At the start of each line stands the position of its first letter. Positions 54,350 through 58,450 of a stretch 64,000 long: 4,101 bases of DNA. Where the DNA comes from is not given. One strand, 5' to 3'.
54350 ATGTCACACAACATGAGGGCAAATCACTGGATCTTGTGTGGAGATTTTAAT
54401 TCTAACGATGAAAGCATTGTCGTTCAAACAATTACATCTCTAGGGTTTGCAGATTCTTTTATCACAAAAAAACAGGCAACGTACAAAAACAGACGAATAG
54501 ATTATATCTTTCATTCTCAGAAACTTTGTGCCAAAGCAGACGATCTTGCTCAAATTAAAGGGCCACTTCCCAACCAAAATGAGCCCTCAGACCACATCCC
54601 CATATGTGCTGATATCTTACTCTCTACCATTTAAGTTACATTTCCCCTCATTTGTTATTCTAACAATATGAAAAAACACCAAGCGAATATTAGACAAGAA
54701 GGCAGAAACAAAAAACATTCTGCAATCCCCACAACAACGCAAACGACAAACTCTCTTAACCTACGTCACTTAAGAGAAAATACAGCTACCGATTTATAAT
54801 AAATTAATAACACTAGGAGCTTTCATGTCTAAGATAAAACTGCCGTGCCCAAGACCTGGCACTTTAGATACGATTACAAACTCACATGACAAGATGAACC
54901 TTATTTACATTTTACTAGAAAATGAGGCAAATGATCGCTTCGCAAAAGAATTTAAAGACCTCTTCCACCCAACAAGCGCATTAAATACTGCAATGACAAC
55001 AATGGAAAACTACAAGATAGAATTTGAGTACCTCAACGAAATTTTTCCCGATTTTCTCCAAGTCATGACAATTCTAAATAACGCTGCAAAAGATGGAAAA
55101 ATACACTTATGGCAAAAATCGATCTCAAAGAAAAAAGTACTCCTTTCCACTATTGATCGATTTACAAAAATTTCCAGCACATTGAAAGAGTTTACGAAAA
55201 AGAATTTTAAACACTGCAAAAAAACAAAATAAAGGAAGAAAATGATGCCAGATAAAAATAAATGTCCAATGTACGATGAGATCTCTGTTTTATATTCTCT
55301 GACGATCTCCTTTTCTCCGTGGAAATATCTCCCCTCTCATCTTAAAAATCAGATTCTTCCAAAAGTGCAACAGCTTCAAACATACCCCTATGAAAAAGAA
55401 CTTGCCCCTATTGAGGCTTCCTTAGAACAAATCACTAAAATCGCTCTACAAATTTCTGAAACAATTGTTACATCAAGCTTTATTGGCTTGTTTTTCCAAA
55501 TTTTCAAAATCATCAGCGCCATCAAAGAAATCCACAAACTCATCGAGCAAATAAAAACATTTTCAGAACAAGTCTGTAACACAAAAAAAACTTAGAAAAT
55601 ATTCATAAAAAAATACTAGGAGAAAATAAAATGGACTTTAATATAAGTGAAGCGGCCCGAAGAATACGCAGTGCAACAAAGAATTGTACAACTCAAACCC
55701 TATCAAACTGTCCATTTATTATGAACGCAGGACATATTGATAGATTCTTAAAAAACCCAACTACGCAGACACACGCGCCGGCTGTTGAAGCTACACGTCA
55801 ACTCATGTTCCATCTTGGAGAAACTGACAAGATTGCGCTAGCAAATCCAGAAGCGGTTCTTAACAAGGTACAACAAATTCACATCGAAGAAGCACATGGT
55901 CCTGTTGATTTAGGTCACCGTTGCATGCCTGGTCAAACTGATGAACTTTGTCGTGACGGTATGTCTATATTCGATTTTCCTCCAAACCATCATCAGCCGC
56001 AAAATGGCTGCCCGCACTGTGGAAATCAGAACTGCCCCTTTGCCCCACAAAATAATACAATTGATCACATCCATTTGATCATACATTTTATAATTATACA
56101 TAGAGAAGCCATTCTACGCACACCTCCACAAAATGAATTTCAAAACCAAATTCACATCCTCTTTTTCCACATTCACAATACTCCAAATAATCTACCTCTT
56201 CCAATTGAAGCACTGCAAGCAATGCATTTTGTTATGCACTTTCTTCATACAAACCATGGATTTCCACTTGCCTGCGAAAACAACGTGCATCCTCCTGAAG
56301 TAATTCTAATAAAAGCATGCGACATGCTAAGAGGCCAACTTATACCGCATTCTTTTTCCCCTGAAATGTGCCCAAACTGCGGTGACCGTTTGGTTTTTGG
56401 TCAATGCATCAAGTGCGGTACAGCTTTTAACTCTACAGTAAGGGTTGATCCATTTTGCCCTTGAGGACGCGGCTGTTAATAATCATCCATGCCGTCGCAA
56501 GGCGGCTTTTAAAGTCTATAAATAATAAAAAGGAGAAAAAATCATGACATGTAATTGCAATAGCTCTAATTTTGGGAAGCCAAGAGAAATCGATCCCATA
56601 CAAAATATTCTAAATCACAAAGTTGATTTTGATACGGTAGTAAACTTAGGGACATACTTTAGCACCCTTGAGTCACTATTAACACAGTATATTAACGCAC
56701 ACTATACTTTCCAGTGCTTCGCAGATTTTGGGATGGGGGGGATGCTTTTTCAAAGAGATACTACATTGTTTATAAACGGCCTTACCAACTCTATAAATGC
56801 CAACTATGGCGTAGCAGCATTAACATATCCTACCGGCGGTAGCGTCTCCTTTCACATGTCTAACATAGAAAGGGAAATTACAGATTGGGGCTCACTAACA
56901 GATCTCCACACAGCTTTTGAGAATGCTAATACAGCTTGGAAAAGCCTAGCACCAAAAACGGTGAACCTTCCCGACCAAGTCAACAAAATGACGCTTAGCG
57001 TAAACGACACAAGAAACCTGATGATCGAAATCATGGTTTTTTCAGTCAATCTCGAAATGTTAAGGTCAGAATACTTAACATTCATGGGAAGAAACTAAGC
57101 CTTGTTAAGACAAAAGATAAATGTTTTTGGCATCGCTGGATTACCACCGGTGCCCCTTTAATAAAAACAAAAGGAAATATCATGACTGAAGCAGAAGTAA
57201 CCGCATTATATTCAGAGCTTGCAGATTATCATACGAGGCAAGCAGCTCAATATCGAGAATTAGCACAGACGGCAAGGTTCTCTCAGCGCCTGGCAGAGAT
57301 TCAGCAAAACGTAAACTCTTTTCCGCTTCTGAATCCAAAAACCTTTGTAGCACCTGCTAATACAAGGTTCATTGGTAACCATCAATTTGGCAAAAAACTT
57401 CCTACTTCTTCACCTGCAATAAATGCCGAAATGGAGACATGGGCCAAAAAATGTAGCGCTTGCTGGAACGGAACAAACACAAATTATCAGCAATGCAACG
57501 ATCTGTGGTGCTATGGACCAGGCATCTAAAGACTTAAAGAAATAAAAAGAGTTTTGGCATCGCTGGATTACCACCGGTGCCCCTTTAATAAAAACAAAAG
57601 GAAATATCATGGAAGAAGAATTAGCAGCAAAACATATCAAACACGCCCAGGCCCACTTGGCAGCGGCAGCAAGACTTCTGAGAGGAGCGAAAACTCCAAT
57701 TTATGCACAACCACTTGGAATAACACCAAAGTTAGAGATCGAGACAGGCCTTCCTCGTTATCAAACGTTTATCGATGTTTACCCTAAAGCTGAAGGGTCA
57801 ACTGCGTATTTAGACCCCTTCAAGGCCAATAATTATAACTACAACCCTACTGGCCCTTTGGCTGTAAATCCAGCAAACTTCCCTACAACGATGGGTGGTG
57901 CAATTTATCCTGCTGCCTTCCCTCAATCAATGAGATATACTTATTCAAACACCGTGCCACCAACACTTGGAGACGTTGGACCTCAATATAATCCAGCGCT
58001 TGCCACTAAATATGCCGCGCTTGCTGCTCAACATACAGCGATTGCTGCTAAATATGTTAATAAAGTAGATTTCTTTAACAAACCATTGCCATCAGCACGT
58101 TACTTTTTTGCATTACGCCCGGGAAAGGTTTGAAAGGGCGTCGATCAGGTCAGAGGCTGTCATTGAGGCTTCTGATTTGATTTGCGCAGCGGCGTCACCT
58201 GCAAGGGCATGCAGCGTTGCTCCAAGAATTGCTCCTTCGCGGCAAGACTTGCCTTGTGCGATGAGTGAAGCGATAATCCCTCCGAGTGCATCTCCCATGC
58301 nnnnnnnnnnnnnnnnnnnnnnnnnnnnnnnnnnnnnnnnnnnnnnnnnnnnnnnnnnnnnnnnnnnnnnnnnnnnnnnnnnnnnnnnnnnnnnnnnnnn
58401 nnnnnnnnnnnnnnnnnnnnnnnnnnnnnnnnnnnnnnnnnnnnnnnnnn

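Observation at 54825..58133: Six-gene block of orphan small proteins with strong SD sites and hairpin-punctuated spacers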

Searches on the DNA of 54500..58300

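Call 32: search_rna_families(source=window, start=54500, end=58300, threshold=evalue, max_evalue=1)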
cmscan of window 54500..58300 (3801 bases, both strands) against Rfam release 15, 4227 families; matches with E-value up to 1: 0.
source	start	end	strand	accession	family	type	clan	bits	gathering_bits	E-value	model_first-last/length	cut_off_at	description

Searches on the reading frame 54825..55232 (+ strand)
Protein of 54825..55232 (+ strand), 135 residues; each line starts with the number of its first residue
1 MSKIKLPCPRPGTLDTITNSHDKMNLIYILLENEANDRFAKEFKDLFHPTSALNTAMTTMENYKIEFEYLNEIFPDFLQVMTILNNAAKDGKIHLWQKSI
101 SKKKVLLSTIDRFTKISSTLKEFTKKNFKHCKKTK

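Call 3: search_protein_families(library=pfam, proteins=[window:54825-55232:+], max_evalue=1)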
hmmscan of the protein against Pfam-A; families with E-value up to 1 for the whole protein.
window:54825-55232:+ (135 aa): 0 families

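Call 4: search_protein_families(library=ncbifam, proteins=[window:54825-55232:+], max_evalue=1)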
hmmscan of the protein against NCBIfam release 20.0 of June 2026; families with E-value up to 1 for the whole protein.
window:54825-55232:+ (135 aa): 0 families

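Call 6: list_cluster_members(proteins=[window:54825-55232:+, window:55242-55595:+, window:55631-56464:+, window:56544-57098:+, window:57182-57529:+, window:57609-58133:+, window:53864-54634:+])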
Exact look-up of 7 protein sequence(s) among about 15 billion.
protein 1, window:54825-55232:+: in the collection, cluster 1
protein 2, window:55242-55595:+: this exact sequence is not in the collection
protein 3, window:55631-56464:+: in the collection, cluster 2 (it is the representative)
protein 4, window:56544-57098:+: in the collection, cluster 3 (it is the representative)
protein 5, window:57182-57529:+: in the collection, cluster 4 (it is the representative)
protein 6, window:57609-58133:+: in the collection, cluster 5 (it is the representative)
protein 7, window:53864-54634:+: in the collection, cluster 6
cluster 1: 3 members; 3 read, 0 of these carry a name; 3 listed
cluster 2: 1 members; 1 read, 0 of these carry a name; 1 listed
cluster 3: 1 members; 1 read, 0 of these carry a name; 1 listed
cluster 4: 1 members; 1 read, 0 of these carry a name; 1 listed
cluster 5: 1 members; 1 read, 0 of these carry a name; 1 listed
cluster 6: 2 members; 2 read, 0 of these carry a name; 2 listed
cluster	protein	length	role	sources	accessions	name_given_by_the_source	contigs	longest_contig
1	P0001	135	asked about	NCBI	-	-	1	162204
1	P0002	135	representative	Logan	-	-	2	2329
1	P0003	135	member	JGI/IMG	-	-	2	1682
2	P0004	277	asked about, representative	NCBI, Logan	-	-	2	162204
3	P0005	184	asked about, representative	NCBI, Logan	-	-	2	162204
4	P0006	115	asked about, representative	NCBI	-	-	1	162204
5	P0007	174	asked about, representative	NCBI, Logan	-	-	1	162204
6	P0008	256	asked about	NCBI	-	-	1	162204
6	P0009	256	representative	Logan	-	-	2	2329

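Call 8: find_encoding_contigs(protein=P0002, flank=10000, max_places=6)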
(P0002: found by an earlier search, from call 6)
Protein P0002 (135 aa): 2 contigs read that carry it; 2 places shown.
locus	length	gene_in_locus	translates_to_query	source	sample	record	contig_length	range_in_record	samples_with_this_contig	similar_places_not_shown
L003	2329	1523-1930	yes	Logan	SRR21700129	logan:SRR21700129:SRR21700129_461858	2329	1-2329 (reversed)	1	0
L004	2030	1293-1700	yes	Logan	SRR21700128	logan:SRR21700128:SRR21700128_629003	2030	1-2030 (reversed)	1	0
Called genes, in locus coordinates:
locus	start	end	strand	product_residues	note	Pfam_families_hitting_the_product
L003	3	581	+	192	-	?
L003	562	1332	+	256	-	PF03372:Exo_endo_phos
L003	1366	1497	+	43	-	-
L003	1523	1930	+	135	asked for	-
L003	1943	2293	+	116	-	-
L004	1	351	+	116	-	?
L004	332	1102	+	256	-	PF03372:Exo_endo_phos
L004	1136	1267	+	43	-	-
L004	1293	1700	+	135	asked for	-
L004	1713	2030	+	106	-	?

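Call 34: find_encoding_contigs(protein=P0003, flank=10000, max_places=6)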
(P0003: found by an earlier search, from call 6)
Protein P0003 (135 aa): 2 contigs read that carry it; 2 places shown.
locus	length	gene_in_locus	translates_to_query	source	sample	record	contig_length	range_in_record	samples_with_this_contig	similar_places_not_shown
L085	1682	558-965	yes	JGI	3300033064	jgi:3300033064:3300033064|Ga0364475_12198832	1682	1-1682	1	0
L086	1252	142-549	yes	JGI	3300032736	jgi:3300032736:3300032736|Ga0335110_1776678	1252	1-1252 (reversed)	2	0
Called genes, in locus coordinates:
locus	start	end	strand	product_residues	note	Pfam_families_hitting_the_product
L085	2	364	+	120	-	?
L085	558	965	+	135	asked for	-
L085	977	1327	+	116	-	-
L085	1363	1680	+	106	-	?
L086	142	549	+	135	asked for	-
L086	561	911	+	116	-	-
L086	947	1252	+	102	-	?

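Call 41: search_protein_families(library=phrogs, proteins=[window:54825-55232:+], max_evalue=1)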
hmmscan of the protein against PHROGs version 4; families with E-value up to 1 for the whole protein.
window:54825-55232:+ (135 aa): 1 family
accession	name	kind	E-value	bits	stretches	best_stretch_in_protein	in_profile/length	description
phrog_22645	-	unknown function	0.064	13.5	1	30-116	138-222/275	-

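Call 42: search_protein_families(library=padloc, proteins=[window:54825-55232:+], max_evalue=1)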
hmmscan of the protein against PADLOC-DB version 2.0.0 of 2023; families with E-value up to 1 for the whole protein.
window:54825-55232:+ (135 aa): 0 families

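Call 56: search_solved_structures(query=window:54825-55232:+, max_evalue=10)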
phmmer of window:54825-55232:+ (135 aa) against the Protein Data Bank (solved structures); distinct sequences matched with E-value up to 10: 6.
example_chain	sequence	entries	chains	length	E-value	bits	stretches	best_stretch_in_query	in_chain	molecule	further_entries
8tie_e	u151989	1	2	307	0.39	14.2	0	81-108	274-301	Nucleoporin Seh1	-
6x08_A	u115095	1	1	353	0.6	13.6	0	81-108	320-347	Nucleoporin SEH1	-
3ewe_A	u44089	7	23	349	0.61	13.6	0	81-108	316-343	Nucleoporin SEH1 | SEH1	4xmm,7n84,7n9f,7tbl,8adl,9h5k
3f3f_A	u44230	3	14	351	0.62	13.6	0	81-108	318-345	Nucleoporin SEH1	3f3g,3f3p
7tbi_U1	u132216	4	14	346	0.75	13.3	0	81-108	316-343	Seh1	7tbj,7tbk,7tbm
9b45_V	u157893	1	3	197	0.77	13.3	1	4-79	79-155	gp39 Ripcord-2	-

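Call 63: search_dna_similar(query=window:54825-55232:+, collection=plasmids, mode=protein, max_evalue=0.01, max_rows=5)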
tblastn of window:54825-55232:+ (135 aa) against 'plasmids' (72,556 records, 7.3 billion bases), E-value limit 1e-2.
No match.

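Call 66: find_related_loci(query=window:54825-55232:+, collection=viral_contigs, flank=5000)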
Query window:54825-55232:+ (135 aa) in viral_contigs; peptide patterns used: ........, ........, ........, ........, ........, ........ (x = any residue, [..] = any of these).
1 stretches matched a pattern, but none encodes a relative of the query by tblastn (E <= 1e-3).

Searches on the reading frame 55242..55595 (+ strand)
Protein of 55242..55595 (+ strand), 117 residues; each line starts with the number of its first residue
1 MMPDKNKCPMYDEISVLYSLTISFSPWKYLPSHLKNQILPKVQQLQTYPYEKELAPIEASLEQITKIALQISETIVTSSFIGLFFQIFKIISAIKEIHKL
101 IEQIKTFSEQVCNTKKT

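Call 3: search_protein_families(library=pfam, proteins=[window:55242-55595:+], max_evalue=1)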
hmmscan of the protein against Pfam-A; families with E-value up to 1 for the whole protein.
window:55242-55595:+ (117 aa): 3 families
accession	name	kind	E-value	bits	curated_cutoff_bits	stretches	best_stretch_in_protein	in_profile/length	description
PF05659.16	RPW8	-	0.023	14.8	30.4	0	43-74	89-120/139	Arabidopsis broad-spectrum mildew resistance protein RPW8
PF03524.21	CagX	-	0.1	12.8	34.2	1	44-77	2-36/198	Conjugal transfer protein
PF09372.15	PRANC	-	0.43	11.4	25.8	0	17-41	62-86/97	PRANC domain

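Call 4: search_protein_families(library=ncbifam, proteins=[window:55242-55595:+], max_evalue=1)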
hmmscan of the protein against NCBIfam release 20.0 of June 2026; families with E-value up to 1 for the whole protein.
window:55242-55595:+ (117 aa): 0 families

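Call 41: search_protein_families(library=phrogs, proteins=[window:55245-55595:+], max_evalue=1)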
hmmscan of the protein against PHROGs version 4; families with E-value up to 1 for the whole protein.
window:55245-55595:+ (116 aa): 1 family
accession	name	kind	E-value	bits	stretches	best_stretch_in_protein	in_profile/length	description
phrog_305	-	tail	0.3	10.6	1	36-100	474-535/1001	tail length tape measure protein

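Call 42: search_protein_families(library=padloc, proteins=[window:55245-55595:+], max_evalue=1)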
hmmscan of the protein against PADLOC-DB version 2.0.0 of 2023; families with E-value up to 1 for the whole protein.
window:55245-55595:+ (116 aa): 0 families

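Call 57: search_solved_structures(query=window:55245-55595:+, max_evalue=10)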
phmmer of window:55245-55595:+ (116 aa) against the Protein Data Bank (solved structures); distinct sequences matched with E-value up to 10: 4.
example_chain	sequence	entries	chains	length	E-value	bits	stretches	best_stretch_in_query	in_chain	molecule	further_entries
8r2o_A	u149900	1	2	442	0.44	14.4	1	33-109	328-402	Maltodextrin-binding protein,Huntingtin, myristoylated N-terminal fragment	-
8vd6_A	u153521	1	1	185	1.8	12.4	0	77-108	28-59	CAP REPEAT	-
1fyh_A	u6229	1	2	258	1.9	12.4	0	73-105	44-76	Interferon gamma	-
1eku_A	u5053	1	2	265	2.3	12.1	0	73-105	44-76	Interferon gamma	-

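Call 64: search_dna_similar(query=window:55245-55595:+, collection=plasmids, mode=protein, max_evalue=0.01, max_rows=5)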
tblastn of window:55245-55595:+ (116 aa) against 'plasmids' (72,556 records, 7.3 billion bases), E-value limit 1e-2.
No match.

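Call 67: find_related_loci(query=window:55245-55595:+, collection=viral_contigs, flank=5000)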
Query window:55245-55595:+ (116 aa) in viral_contigs; peptide patterns used: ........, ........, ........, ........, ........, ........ (x = any residue, [..] = any of these).
48 stretches matched a pattern, but none encodes a relative of the query by tblastn (E <= 1e-3).

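Call 69: list_cluster_members(proteins=[window:55245-55595:+])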
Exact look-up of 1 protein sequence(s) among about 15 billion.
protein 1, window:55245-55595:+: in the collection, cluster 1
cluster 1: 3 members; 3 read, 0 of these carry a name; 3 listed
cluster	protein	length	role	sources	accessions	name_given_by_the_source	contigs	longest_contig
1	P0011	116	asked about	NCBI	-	-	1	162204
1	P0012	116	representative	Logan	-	-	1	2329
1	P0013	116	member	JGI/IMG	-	-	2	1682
